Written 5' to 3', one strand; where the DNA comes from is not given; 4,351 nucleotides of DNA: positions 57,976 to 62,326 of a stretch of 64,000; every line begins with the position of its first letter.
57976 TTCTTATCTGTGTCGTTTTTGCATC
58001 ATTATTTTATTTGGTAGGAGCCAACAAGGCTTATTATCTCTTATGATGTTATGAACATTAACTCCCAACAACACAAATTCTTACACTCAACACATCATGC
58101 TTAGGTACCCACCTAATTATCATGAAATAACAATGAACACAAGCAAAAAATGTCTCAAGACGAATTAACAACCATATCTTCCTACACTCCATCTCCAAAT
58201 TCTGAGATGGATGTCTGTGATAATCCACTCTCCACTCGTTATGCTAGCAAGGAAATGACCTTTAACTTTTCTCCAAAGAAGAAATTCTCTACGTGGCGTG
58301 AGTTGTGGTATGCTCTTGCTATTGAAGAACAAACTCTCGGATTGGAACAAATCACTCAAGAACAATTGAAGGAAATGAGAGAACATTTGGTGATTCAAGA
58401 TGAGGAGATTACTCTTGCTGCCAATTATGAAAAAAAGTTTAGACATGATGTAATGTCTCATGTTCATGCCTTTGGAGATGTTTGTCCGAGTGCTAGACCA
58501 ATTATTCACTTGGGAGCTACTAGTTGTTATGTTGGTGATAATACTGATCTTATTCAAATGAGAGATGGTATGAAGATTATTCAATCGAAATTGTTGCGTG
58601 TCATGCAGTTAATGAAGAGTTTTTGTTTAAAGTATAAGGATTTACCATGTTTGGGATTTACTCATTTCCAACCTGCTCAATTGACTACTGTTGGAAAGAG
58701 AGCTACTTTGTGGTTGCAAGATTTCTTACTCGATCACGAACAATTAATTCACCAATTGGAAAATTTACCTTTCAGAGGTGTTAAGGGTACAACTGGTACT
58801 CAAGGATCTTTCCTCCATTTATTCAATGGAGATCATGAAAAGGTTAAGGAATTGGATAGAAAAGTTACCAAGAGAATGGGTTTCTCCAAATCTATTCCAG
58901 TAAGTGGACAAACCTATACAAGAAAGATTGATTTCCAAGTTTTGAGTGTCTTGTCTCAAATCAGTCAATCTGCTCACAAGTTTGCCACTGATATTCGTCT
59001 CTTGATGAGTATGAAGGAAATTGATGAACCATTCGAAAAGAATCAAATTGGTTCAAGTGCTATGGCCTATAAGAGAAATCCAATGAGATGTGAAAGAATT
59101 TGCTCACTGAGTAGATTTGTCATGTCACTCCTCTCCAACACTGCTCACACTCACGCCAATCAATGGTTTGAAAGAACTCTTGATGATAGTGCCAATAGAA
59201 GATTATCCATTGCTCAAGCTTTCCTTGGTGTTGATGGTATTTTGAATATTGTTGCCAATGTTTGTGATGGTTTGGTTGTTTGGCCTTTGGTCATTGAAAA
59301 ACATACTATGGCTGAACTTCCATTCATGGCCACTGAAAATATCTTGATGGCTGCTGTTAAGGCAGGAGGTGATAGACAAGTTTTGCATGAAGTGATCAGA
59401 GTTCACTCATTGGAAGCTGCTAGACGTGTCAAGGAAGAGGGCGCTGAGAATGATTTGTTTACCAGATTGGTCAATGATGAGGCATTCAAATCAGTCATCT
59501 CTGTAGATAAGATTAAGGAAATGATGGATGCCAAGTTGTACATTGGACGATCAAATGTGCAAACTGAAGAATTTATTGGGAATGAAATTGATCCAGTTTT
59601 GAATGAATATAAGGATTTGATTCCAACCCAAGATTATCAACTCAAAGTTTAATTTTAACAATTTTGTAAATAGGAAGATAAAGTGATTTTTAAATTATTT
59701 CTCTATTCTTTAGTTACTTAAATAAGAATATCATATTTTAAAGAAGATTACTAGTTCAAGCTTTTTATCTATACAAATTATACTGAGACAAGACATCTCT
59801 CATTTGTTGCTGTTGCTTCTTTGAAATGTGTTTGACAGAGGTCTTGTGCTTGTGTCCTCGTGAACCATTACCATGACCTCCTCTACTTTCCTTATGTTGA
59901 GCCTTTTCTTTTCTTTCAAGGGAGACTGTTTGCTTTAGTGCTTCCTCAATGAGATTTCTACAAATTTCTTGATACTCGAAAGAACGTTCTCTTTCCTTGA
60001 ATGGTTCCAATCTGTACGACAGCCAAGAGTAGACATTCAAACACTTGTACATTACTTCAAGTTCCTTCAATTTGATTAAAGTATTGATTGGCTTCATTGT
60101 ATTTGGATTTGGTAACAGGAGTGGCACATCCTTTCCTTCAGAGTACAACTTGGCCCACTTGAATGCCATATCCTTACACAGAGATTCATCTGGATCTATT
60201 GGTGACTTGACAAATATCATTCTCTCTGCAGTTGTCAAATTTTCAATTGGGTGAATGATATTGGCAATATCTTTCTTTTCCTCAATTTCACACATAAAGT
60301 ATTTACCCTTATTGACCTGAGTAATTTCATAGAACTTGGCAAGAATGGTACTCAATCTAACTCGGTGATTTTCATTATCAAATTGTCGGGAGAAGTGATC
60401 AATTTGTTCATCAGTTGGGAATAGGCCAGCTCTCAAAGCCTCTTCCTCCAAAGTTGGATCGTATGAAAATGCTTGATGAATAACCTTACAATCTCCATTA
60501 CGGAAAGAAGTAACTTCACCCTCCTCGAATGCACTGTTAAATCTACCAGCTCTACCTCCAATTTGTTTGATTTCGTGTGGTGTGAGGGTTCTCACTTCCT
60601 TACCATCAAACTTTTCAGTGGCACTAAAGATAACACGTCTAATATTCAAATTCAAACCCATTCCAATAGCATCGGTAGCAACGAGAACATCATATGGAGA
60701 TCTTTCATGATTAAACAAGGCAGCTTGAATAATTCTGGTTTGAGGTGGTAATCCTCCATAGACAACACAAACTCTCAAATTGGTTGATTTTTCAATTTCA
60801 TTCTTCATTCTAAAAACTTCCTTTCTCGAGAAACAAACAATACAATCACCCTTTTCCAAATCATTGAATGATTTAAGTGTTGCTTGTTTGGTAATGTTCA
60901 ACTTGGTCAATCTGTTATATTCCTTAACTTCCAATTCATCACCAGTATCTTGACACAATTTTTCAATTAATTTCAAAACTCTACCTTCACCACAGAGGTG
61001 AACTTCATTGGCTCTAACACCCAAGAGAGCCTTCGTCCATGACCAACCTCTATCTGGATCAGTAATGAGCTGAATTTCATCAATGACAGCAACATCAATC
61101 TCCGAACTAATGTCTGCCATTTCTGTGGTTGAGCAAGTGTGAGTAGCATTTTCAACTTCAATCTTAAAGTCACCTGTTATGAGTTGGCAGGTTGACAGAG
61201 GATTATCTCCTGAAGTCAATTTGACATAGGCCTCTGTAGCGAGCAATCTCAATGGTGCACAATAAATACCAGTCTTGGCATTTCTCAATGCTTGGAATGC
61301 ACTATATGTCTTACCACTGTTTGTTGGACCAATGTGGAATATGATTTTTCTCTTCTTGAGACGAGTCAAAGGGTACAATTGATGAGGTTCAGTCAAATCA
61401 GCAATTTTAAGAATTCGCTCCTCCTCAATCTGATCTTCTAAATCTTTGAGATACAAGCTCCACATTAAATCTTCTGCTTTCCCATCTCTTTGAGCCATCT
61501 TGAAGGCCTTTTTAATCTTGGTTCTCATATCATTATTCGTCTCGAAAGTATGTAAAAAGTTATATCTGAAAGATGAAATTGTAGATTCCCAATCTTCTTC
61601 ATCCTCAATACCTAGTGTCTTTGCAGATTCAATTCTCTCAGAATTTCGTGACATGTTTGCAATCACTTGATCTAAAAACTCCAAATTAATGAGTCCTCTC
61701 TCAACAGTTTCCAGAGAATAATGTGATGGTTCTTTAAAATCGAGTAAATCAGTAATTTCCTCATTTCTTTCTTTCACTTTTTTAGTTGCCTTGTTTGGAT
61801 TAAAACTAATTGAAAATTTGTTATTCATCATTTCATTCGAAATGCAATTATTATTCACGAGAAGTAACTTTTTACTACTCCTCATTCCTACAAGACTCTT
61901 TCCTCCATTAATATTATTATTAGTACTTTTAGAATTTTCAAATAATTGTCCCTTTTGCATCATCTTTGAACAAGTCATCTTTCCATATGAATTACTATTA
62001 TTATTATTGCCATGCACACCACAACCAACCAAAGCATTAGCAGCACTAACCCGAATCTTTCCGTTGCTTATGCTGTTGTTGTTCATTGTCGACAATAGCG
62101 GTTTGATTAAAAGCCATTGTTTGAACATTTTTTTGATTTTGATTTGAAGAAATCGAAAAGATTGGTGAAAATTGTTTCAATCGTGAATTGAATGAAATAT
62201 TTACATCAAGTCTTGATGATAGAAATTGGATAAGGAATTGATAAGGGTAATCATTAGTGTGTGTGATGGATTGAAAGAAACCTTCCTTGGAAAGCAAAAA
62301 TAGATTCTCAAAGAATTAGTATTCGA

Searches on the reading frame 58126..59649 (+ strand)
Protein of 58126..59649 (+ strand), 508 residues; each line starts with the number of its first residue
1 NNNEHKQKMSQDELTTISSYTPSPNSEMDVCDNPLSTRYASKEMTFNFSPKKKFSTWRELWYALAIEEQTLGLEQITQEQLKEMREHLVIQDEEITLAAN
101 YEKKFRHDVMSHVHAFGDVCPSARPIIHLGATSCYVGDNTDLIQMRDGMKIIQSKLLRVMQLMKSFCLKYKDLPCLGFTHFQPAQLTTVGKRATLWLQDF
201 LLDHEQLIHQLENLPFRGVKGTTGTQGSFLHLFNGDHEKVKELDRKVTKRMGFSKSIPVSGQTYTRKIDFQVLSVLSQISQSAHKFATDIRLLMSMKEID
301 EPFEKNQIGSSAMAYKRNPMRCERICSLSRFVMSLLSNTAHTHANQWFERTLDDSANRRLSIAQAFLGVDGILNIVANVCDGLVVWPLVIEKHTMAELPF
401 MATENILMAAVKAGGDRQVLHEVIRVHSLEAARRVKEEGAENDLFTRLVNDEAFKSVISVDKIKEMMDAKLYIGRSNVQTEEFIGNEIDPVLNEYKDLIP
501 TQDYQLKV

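Call 25: search_protein_families(library=pfam, proteins=[window:58126-59649:+], max_evalue=0.001)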
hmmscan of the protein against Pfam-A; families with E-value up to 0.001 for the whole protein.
window:58126-59649:+ (508 aa): 2 families
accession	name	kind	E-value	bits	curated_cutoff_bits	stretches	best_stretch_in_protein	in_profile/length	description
PF10397.14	ADSL_C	-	7.2e-20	71.5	32.7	1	399-483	1-79/79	Adenylosuccinate lyase C-terminus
PF00206.25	Lyase_1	-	2.9e-18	66.8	27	1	122-333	100-311/312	Lyase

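Call 50: find_homologous_proteins(query=window:58150-59649:+, max_evalue=1e-50)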
Query seq(500 aa) (500 aa): 8000 proteins with E <= 1e-50 among 8000 candidates; the best 120 are listed.
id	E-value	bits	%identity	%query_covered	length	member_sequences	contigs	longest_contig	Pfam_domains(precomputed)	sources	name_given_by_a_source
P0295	0.0e+0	1134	100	100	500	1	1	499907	PF10397.15,PF00206.26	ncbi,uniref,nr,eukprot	ncbi:predicted protein [Naegleria gruberi]|uniref:Adenylosuccinate lyase n=1 Tax=Naegleria gruberi T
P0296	1.1e-286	969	86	100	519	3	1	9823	PF10397.15,PF00206.26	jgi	-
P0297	1.2e-284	962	84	99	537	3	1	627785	PF10397.15,PF00206.26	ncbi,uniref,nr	ncbi:hypothetical protein FDP41_006195 [Naegleria fowleri]|uniref:Adenylosuccinate lyase n=1 Tax=Nae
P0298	7.2e-268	907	82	96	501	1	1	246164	PF10397.15,PF00206.26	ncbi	ncbi:hypothetical protein ABK040_005893 [Willaertia magna]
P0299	5.2e-221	752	69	94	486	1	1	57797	PF10397.15,PF00206.26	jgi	jgi:adenylosuccinate lyase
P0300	4.1e-220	749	68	96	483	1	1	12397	PF10397.15,PF00206.26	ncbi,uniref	ncbi:adenylosuccinate lyase [Acrasis kona]|uniref:Adenylosuccinate lyase n=1 Tax=Acrasis kona TaxID=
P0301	6.5e-214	729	69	95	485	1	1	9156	PF10397.15,PF00206.26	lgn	-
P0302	1.2e-212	725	66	96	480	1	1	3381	PF10397.15,PF00206.26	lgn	-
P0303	1.6e-212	724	67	96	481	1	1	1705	PF10397.15,PF00206.26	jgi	-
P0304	1.6e-208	711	66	96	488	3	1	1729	PF10397.15,PF00206.26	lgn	-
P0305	9.5e-206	702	68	94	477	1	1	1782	PF10397.15,PF00206.26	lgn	-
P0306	1.4e-205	701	-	-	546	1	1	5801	PF10397.15,PF00206.26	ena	-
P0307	3.6e-205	700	68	93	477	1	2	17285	PF10397.15,PF00206.26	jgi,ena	-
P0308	1.7e-204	698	68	93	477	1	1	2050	PF10397.15,PF00206.26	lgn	-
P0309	2.0e-204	698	68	93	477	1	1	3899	PF10397.15,PF00206.26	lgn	-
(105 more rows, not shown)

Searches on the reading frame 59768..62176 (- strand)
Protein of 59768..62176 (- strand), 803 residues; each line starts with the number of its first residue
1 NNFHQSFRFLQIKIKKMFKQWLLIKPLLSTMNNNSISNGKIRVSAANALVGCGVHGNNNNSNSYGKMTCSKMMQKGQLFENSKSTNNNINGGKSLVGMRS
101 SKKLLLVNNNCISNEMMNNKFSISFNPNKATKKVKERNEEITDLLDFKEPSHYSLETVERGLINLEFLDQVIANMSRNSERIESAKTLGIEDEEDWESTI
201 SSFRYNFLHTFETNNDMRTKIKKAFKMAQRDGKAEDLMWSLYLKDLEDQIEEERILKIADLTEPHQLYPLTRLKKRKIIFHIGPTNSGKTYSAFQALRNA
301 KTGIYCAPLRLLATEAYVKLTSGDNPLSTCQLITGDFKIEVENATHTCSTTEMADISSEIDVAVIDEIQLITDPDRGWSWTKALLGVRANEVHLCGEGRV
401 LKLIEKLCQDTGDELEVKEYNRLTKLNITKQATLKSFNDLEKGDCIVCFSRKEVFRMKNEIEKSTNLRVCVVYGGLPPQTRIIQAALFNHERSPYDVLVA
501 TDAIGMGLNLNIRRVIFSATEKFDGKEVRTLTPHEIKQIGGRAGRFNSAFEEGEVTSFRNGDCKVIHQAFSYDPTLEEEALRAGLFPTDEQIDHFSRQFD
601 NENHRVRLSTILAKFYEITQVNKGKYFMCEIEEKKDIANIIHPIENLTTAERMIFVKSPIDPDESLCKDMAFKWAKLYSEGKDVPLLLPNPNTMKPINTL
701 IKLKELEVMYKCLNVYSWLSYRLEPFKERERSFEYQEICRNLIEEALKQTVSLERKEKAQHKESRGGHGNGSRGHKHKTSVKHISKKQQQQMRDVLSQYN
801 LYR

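Call 25: search_protein_families(library=pfam, proteins=[window:59768-62176:-], max_evalue=0.001)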
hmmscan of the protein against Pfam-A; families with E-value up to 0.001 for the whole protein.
window:59768-62176:- (803 aa): 4 families
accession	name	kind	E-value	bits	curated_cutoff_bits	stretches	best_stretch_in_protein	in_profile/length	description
PF22527.2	DEXQc_Suv3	-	1.7e-64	216.5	27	1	264-420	1-154/154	DEXQ-box helicase domain of Suv3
PF00271.37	Helicase_C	-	4e-13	50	23.5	1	436-547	8-110/110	Helicase conserved C-terminal domain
PF12513.15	SUV3_C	-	3.5e-10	40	27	1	703-749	1-48/48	ATP-dependent RNA helicase SUV3 C-terminal domain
PF00270.35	DEAD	-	2.2e-05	24.7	26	1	265-384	3-142/167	DEAD/DEAH box helicase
